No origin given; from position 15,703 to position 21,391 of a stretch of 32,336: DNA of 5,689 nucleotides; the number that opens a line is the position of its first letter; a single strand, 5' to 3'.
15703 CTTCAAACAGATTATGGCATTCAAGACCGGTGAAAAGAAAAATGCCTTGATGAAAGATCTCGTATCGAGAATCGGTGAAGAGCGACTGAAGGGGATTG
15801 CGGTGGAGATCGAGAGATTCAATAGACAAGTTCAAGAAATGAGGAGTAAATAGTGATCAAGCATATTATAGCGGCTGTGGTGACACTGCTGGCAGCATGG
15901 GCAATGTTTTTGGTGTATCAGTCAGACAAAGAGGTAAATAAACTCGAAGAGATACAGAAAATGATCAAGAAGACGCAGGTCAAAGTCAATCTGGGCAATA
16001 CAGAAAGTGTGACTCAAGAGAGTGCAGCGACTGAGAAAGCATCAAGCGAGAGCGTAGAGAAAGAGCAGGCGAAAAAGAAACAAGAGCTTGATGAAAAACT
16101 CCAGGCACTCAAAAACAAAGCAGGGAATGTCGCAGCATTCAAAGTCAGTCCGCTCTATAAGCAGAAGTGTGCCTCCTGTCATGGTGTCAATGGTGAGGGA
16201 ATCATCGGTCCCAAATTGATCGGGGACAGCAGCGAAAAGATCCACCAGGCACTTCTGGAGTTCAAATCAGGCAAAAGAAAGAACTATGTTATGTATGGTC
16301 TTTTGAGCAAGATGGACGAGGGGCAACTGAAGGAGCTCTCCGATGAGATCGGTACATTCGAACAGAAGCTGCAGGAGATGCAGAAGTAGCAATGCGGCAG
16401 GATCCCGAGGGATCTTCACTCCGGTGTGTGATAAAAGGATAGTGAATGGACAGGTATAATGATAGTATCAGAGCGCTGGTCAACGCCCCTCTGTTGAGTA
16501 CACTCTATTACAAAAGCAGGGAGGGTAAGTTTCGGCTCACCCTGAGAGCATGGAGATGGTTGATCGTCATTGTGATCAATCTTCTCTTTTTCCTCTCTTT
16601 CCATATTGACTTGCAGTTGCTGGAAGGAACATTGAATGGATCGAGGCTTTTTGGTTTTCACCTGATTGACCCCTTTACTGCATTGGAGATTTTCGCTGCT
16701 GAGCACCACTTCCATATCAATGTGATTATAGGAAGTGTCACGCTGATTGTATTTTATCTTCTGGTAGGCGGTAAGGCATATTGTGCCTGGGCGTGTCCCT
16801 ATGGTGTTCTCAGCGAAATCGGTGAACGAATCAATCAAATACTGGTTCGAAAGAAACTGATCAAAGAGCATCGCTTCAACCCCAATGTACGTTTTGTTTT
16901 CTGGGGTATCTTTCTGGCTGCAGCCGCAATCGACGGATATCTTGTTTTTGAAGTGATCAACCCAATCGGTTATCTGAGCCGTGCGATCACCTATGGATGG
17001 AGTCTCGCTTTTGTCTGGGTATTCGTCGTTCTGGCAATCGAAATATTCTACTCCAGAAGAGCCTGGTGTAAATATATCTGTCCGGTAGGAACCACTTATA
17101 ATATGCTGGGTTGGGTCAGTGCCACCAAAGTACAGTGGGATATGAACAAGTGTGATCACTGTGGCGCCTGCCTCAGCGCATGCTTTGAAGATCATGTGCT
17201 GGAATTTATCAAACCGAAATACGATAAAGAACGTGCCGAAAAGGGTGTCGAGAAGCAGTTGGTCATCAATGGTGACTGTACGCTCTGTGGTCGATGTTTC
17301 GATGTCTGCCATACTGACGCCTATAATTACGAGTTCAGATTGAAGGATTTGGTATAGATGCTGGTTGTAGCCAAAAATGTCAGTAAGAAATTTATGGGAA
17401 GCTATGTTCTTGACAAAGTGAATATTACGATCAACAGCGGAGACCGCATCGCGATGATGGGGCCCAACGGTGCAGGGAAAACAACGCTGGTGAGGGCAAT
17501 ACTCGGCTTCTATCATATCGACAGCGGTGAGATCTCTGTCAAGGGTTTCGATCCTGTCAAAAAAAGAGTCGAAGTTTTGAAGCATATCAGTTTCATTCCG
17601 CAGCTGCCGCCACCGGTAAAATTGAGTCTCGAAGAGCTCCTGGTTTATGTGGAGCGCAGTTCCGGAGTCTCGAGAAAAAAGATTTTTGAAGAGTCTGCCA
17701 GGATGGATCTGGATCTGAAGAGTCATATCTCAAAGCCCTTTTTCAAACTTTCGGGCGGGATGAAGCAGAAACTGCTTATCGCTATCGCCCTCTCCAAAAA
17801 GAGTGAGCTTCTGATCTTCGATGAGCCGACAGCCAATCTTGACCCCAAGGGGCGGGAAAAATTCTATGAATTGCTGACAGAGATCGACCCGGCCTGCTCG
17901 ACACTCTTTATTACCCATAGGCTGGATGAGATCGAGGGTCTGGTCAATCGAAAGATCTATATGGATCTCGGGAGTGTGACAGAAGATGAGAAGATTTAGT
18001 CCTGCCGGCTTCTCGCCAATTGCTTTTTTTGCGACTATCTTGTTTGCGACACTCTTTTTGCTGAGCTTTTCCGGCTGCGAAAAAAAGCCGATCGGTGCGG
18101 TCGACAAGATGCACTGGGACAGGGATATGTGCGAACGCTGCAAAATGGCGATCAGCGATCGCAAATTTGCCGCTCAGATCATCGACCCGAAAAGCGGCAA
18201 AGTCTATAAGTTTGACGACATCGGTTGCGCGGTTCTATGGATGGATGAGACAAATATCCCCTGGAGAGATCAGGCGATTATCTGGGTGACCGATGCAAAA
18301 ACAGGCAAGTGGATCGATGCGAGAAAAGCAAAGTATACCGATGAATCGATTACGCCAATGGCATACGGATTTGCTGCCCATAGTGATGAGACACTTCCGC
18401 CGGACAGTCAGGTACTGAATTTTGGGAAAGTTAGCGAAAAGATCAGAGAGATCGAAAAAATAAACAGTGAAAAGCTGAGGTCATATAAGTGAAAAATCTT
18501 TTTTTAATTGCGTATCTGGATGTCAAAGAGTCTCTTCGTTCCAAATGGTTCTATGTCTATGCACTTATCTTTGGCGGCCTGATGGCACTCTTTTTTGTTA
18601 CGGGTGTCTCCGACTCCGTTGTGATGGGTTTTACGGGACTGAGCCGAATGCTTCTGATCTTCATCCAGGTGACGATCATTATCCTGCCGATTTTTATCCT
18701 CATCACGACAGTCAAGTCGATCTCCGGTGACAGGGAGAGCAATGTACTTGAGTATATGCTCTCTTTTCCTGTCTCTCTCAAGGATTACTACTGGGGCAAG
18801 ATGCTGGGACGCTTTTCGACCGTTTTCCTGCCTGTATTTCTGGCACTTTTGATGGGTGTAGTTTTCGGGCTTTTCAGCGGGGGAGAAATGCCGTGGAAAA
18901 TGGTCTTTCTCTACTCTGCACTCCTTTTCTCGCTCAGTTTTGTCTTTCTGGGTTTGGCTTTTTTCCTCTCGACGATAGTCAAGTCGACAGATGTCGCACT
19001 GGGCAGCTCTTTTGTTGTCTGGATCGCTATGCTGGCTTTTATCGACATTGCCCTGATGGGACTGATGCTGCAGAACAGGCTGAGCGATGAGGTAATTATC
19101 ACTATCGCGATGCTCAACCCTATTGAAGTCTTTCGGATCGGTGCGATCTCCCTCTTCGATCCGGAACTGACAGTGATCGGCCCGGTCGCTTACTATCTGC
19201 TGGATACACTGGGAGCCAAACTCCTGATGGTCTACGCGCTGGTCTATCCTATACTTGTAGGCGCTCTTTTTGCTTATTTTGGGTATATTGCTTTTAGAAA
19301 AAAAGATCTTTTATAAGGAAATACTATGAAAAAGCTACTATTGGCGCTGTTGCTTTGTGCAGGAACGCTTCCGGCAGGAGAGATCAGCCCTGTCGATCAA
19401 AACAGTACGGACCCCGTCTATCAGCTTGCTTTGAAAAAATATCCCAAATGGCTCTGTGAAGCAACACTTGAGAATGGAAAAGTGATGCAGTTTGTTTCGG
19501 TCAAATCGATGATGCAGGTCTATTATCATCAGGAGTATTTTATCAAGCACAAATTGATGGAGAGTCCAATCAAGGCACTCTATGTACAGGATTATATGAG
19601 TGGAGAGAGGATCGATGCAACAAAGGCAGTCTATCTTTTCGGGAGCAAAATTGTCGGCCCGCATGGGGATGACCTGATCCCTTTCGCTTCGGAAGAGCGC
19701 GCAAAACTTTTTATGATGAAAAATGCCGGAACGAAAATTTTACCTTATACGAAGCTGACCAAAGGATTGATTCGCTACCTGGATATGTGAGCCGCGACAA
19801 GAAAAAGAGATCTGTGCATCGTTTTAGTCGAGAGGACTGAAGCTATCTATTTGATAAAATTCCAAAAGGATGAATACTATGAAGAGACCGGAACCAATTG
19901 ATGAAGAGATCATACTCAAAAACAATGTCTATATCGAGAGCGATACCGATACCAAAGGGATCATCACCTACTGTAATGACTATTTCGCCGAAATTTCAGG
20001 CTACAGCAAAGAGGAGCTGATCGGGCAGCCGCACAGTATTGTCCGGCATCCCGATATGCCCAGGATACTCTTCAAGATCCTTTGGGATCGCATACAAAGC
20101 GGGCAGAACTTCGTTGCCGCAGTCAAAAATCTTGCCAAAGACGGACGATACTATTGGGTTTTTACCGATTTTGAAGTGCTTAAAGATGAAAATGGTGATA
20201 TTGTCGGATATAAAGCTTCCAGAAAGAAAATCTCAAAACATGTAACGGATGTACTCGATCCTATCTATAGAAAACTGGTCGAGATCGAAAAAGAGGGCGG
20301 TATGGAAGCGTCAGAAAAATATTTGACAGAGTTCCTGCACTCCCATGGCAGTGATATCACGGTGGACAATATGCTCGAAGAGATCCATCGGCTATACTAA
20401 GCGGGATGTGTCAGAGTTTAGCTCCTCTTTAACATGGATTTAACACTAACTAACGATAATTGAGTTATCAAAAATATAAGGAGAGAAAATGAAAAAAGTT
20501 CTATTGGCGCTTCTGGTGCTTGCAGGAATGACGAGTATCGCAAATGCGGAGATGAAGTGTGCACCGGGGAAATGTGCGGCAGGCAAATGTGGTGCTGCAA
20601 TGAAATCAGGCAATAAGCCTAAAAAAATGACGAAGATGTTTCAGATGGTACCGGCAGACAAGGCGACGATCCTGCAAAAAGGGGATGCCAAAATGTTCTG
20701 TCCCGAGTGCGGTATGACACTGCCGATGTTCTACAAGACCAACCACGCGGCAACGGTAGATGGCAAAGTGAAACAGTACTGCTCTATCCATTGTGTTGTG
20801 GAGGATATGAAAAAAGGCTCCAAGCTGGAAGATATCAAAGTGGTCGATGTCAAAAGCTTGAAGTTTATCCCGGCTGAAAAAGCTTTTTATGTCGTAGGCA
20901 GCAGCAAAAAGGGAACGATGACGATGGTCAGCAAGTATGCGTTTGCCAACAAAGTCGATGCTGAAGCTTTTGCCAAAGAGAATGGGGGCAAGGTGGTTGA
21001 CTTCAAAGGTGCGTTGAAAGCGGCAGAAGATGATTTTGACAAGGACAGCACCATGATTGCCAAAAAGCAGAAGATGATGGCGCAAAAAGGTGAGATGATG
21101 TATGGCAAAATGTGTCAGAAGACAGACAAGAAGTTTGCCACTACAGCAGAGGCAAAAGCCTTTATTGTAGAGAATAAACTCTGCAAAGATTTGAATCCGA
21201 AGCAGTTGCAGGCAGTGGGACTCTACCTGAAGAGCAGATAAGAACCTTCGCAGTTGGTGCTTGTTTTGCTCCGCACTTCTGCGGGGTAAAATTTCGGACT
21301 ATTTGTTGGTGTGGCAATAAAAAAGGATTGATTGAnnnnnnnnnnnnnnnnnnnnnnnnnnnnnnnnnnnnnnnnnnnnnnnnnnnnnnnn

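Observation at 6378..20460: Shared operator: TTAACA direct repeats in 11-bp phase at four intergenic sites, three with identical spacing to a -10 box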

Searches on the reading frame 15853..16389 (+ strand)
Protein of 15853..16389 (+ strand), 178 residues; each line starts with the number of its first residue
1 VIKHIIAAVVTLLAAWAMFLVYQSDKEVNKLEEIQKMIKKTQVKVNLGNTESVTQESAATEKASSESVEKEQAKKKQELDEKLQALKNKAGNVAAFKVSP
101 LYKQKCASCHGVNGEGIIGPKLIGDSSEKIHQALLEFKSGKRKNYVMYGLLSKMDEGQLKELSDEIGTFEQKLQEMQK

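Call 52: search_protein_families(library=pfam, proteins=[window:15853-16389:+], max_evalue=0.001)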
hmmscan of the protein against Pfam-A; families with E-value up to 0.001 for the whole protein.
window:15853-16389:+ (178 aa): 2 families
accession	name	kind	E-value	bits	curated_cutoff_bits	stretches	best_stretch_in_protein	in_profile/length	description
PF00034.26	Cytochrom_C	-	8.9e-08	33.8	21.3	1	101-148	7-56/90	Cytochrome c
PF13442.11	Cytochrome_CBB3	-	9.3e-06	26.3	27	1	101-142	9-46/68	Cytochrome C oxidase, cbb3-type, subunit III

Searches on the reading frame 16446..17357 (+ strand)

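Call 52: search_protein_families(library=pfam, proteins=[window:16446-17357:+], max_evalue=0.001)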
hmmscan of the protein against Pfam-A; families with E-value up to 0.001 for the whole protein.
window:16446-17357:+ (303 aa): 10 families
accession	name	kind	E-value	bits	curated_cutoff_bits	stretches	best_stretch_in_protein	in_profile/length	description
PF12801.12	Fer4_5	-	1e-16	61.1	22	2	90-137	2-44/48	4Fe-4S binding domain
PF12837.12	Fer4_6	-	1.1e-09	38.2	25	1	228-246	1-19/24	4Fe-4S binding domain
PF00037.32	Fer4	-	3.2e-09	36.6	21.1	1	229-246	1-18/24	4Fe-4S binding domain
PF12838.12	Fer4_7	-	2.4e-08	34.8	27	1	235-292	1-52/52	4Fe-4S dicluster domain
PF13187.11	Fer4_9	-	1.7e-06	28.4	27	1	235-292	1-51/52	4Fe-4S dicluster domain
PF13183.11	Fer4_8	-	1.1e-05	26.4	27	1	233-290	2-66/68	4Fe-4S dicluster domain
PF13237.11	Fer4_10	-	1.3e-05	25.5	25.5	1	231-288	4-52/53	4Fe-4S dicluster domain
PF13484.11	Fer4_16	-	1.8e-05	25.9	30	0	278-296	2-20/66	4Fe-4S double cluster binding domain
PF12798.12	Fer4_3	-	3.9e-05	24.6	27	0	278-292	1-15/15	4Fe-4S binding domain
PF25160.1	LdpA_Fe-S-bd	-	7.7e-05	22.8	27.6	0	268-291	18-41/49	LdpA Fe-S cluster-binding domain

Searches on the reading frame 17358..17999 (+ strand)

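Call 52: search_protein_families(library=pfam, proteins=[window:17358-17999:+], max_evalue=0.001)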
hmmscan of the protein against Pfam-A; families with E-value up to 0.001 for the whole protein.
window:17358-17999:+ (213 aa): 4 families
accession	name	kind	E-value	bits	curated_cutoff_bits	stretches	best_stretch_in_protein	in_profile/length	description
PF00005.33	ABC_tran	-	9.8e-28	97.9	25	1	18-159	1-137/137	ABC transporter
PF13304.12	AAA_21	-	2.8e-13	51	27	1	127-187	234-298/304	AAA domain, putative AbiEii toxin, Type IV TA system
PF02463.25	SMC_N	-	1.3e-08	35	40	1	21-193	18-203/220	RecF/RecN/SMC N terminal domain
PF13671.12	AAA_33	-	0.00093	20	27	0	31-182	2-101/143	AAA domain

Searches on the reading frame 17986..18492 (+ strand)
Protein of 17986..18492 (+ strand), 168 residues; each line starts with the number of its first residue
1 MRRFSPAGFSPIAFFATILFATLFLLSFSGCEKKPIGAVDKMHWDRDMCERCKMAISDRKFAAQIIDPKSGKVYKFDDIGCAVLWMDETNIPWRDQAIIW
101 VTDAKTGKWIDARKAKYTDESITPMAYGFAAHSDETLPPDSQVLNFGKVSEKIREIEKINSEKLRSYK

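Call 52: search_protein_families(library=pfam, proteins=[window:17986-18492:+], max_evalue=0.001)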
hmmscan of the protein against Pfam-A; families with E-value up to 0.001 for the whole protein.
window:17986-18492:+ (168 aa): 1 family
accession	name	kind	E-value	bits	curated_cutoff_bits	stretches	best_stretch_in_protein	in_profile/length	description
PF05573.18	NosL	-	1.9e-05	25.5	24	1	45-121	6-90/131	NosL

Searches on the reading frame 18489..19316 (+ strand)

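Call 52: search_protein_families(library=pfam, proteins=[window:18489-19316:+], max_evalue=0.001)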
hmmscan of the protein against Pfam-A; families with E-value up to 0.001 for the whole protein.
window:18489-19316:+ (275 aa): 3 families
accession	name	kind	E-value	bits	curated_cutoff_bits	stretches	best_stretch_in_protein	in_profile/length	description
PF12679.13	ABC2_membrane_2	-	1.7e-19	70.6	27.2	1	7-274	3-283/283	ABC-2 family transporter protein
PF12698.13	ABC2_membrane_3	-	2.4e-07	30.6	31.6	1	57-223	163-319/347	ABC-2 family transporter protein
PF01061.29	ABC2_membrane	-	1.9e-05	24.8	26.9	1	12-184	11-176/211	ABC-2 type transporter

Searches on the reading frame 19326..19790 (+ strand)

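Call 6: search_protein_families(library=pfam, proteins=[window:19326-19790:+])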
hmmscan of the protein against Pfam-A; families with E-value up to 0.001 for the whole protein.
window:19326-19790:+ (154 aa): 1 family
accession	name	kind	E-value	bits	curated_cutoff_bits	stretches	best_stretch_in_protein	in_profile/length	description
PF05573.18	NosL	-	6.7e-19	69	24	1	23-146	4-128/131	NosL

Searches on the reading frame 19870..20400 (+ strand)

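Call 6: search_protein_families(library=pfam, proteins=[window:19870-20400:+])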
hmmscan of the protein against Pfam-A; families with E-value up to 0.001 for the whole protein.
window:19870-20400:+ (176 aa): 4 families
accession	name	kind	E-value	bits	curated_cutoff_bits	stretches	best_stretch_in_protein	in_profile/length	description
PF08447.18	PAS_3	-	8.3e-16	58.5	25.6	1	33-114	2-85/89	PAS fold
PF00989.32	PAS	-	4.5e-12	46.4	22.6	1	26-98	17-90/113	PAS fold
PF13426.13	PAS_9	-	3e-10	40.7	27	1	26-113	7-93/103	PAS domain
PF13188.13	PAS_8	-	0.00066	19.9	21.8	0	27-56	18-45/65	PAS domain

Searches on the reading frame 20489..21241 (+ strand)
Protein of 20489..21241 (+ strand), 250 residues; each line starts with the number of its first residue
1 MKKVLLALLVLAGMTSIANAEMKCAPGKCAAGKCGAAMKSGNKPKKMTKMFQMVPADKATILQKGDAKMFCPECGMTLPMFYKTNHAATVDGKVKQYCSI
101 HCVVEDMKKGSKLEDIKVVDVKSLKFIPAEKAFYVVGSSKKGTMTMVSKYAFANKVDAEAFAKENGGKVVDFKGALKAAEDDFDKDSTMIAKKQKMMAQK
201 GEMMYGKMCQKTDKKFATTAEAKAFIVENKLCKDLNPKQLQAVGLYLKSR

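Call 6: search_protein_families(library=pfam, proteins=[window:20489-21241:+])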
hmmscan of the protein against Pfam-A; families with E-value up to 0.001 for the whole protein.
window:20489-21241:+ (250 aa): 1 family
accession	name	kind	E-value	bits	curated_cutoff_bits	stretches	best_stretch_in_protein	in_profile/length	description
PF05573.18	NosL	-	1.8e-15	57.9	24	1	68-173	7-124/131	NosL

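Call 17: search_protein_families(library=ncbifam, proteins=[window:20489-21241:+])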
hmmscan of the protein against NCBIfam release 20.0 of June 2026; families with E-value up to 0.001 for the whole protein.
window:20489-21241:+ (250 aa): 0 families
